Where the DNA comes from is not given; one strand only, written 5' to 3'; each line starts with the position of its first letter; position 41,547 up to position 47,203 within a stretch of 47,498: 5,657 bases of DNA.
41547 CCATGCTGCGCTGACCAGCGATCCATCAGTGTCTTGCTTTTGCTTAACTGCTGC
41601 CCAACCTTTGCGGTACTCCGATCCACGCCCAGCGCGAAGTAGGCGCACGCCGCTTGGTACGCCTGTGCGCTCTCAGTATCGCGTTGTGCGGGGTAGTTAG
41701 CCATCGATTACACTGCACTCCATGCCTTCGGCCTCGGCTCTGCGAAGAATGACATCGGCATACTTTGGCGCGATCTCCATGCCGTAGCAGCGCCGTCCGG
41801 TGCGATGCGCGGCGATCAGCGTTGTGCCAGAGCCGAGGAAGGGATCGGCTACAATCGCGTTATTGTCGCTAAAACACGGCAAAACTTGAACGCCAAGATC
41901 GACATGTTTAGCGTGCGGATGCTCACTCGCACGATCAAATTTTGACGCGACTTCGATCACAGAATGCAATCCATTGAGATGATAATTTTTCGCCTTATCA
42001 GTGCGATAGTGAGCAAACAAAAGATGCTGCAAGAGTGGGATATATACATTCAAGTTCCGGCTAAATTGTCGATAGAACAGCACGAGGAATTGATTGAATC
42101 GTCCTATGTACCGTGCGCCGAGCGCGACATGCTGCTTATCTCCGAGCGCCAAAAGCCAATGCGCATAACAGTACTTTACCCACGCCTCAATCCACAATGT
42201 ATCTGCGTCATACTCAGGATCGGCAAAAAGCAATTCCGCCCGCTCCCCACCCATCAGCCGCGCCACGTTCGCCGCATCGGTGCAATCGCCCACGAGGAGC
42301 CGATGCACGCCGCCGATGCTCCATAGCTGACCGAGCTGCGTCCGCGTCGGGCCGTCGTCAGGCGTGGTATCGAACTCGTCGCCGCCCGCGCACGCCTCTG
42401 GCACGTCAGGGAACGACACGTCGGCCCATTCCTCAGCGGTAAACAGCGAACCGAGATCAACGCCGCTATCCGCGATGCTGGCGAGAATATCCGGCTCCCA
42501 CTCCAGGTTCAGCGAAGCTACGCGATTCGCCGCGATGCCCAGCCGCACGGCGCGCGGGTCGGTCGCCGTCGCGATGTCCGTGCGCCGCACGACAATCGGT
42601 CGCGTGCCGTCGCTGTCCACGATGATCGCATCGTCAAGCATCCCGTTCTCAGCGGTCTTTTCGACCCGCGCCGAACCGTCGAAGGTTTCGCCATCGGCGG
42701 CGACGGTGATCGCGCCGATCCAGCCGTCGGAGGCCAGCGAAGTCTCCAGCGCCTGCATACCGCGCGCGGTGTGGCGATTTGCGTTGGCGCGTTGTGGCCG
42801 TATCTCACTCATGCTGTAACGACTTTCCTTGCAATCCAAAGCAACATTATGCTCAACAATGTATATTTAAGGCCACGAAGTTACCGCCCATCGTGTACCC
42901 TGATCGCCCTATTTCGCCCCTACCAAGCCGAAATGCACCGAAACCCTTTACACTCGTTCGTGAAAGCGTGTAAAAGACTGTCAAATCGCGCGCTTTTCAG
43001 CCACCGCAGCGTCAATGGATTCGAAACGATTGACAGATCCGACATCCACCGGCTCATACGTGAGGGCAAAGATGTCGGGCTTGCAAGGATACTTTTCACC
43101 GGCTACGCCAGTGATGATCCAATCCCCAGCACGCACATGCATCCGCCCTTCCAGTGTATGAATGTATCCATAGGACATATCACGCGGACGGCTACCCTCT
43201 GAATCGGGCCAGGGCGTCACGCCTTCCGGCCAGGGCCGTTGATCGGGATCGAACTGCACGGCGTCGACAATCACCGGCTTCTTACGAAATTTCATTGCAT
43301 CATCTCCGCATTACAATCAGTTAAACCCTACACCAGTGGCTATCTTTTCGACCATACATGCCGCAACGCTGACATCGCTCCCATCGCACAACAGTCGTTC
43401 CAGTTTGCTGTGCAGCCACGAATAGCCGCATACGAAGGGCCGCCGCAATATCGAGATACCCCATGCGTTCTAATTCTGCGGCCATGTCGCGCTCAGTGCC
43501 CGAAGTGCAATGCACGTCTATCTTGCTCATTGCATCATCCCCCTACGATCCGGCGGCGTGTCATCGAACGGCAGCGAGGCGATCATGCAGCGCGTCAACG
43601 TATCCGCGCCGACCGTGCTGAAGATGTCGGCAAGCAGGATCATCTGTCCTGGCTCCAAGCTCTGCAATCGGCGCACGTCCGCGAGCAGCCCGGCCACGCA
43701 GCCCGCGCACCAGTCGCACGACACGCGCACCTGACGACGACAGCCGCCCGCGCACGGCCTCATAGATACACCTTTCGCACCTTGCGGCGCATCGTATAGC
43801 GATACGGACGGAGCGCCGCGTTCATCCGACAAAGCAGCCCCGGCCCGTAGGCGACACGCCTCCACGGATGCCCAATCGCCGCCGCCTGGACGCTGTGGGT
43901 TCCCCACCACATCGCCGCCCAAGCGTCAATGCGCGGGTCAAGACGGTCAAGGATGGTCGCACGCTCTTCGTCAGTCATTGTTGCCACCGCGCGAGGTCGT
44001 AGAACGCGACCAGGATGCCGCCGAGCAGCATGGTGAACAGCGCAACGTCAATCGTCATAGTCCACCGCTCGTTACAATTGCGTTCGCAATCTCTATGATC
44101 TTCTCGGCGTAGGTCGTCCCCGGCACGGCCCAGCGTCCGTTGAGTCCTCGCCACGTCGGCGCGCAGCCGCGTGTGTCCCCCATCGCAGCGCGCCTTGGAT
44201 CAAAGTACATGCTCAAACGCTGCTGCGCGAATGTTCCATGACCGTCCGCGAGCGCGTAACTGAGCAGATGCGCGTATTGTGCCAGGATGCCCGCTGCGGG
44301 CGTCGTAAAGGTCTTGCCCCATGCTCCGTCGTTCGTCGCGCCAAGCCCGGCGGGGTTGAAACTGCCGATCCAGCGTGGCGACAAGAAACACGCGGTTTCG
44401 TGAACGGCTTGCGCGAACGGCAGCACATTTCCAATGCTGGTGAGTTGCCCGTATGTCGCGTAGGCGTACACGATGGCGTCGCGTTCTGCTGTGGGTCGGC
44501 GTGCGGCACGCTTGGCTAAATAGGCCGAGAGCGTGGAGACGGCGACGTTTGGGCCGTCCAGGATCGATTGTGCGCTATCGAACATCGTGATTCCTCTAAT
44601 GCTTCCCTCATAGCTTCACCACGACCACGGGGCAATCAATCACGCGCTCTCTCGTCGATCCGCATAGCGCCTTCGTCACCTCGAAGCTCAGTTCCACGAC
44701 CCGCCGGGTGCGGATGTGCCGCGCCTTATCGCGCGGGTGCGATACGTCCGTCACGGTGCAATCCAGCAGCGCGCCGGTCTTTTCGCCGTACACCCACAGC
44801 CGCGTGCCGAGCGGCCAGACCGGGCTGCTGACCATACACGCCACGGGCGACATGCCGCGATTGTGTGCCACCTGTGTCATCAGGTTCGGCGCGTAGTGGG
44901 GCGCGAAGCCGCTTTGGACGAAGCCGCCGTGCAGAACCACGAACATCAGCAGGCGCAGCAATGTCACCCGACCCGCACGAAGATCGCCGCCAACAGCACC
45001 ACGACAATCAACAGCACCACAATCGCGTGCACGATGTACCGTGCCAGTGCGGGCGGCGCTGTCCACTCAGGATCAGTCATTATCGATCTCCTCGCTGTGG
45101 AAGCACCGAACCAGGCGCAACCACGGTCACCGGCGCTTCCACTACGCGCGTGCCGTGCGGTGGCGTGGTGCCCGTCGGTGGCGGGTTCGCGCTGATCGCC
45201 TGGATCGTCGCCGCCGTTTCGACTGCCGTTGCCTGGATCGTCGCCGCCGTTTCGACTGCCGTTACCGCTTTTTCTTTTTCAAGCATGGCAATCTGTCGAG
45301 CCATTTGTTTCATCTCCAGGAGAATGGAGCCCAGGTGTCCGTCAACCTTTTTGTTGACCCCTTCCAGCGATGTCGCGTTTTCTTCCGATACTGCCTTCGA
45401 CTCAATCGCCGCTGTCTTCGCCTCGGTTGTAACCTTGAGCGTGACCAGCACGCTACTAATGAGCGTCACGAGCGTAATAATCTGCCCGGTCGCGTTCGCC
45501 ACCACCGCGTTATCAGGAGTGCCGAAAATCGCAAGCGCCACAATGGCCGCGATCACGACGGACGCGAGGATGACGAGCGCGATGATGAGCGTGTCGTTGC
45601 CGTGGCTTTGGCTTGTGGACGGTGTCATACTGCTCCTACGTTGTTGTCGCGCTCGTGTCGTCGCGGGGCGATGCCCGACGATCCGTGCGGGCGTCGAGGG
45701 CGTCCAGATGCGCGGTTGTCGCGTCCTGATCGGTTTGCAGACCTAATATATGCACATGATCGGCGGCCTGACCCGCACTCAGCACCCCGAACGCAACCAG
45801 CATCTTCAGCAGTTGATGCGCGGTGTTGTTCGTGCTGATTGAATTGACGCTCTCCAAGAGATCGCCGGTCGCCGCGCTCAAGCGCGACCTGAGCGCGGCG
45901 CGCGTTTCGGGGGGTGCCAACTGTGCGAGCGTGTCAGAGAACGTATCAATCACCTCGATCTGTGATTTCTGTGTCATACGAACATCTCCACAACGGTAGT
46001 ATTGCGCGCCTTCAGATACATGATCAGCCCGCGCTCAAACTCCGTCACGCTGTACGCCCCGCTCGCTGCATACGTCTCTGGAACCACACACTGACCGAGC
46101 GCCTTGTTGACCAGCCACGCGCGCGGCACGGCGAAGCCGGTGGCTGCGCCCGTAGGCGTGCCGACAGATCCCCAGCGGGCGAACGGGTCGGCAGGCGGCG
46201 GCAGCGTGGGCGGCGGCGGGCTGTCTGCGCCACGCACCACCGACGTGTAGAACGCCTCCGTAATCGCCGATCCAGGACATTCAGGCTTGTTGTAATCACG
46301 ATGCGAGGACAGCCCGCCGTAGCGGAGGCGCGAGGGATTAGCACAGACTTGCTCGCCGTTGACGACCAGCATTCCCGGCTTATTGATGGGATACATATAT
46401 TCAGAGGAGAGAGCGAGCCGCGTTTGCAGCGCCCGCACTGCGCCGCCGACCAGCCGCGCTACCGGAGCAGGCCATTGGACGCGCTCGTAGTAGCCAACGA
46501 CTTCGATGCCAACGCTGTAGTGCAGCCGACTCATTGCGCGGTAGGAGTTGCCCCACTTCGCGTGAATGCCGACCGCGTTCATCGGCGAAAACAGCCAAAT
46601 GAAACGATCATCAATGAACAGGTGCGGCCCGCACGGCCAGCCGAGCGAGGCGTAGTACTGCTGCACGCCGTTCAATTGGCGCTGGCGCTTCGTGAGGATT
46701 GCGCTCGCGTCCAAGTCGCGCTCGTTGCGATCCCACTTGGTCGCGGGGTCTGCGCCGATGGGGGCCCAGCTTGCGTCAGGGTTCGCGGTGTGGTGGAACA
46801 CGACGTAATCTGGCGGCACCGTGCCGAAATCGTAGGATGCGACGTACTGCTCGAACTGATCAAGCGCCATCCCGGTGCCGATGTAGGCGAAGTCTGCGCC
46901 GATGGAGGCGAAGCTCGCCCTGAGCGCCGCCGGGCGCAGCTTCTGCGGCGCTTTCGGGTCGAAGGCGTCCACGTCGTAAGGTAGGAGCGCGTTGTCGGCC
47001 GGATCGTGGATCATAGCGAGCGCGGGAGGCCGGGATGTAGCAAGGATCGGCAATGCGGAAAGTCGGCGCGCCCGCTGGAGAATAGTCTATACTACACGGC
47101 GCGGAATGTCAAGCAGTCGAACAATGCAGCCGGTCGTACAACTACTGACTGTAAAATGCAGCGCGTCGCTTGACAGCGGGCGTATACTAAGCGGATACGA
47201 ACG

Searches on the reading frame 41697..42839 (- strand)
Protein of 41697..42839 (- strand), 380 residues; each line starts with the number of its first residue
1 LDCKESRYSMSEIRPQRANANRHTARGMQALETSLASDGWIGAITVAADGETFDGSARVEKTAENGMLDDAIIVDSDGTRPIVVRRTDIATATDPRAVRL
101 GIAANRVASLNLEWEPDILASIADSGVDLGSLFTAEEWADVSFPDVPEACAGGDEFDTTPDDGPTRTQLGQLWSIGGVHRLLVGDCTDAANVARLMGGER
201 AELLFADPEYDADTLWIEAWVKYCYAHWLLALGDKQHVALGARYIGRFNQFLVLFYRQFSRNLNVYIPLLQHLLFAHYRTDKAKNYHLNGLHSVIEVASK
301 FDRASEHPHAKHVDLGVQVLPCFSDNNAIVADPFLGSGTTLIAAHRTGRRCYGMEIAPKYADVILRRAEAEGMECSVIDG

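Call 23: search_protein_families(library=pfam, proteins=[window:41697-42839:-], max_evalue=0.01)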
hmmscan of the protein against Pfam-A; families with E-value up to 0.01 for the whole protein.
window:41697-42839:- (380 aa): 1 family
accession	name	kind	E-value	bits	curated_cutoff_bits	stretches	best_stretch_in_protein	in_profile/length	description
PF01555.25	N6_N4_Mtase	-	3.1e-13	50.6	26.7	1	301-364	159-219/221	DNA methylase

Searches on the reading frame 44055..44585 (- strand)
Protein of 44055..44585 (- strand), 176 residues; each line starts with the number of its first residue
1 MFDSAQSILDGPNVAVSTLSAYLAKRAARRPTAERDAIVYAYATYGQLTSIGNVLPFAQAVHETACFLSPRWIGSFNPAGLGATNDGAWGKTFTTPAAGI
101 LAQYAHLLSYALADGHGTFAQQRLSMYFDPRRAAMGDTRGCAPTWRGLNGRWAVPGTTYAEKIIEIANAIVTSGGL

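Call 23: search_protein_families(library=pfam, proteins=[window:44055-44585:-], max_evalue=0.01)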
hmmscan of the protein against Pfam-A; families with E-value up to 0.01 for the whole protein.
window:44055-44585:- (176 aa): 1 family
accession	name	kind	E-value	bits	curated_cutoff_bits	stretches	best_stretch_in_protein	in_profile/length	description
PF01832.25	Glucosaminidase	-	0.0053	17.9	30.2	1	49-169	11-120/123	Mannosyl-glycoprotein endo-beta-N-acetylglucosaminidase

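Call 85: search_protein_families(library=phrogs, proteins=[window:44055-44585:-], max_evalue=0.01)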
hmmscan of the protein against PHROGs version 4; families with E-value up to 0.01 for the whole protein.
window:44055-44585:- (176 aa): 1 family
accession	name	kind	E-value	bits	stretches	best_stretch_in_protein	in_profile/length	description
phrog_8124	-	lysis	2.9e-09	37.9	1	8-171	3-179/205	endolysin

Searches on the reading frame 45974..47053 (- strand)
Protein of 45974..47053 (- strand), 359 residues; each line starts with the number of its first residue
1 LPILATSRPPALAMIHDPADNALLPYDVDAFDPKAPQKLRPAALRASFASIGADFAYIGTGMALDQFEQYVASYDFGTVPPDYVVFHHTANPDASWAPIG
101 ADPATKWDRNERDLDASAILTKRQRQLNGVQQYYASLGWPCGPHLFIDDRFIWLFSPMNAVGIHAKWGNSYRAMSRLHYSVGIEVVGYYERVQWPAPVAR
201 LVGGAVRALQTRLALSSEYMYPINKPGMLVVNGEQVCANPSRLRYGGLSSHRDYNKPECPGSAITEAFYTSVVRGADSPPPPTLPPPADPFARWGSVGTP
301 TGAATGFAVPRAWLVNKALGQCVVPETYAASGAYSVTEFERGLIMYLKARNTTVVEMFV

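Call 8: search_protein_families(library=phrogs, proteins=[window:45974-47053:-], max_evalue=0.001)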
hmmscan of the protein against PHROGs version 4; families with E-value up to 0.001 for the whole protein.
window:45974-47053:- (359 aa): 0 families

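Call 23: search_protein_families(library=pfam, proteins=[window:45974-47053:-], max_evalue=0.01)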
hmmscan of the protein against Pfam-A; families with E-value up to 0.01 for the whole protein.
window:45974-47053:- (359 aa): 1 family
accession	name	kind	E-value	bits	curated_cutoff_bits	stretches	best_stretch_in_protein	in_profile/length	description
PF01510.30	Amidase_2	-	1.8e-07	32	26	1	80-261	4-130/131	N-acetylmuramoyl-L-alanine amidase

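Call 85: search_protein_families(library=phrogs, proteins=[window:45974-47053:-], max_evalue=0.01)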
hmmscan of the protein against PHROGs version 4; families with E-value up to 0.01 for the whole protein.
window:45974-47053:- (359 aa): 0 families

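Call 87: search_dna_similar(query=window:45974-47053:-, collection=phages, mode=protein, max_evalue=0.00001, max_rows=12)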
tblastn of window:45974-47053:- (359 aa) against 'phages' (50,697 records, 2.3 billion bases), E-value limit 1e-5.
No match.
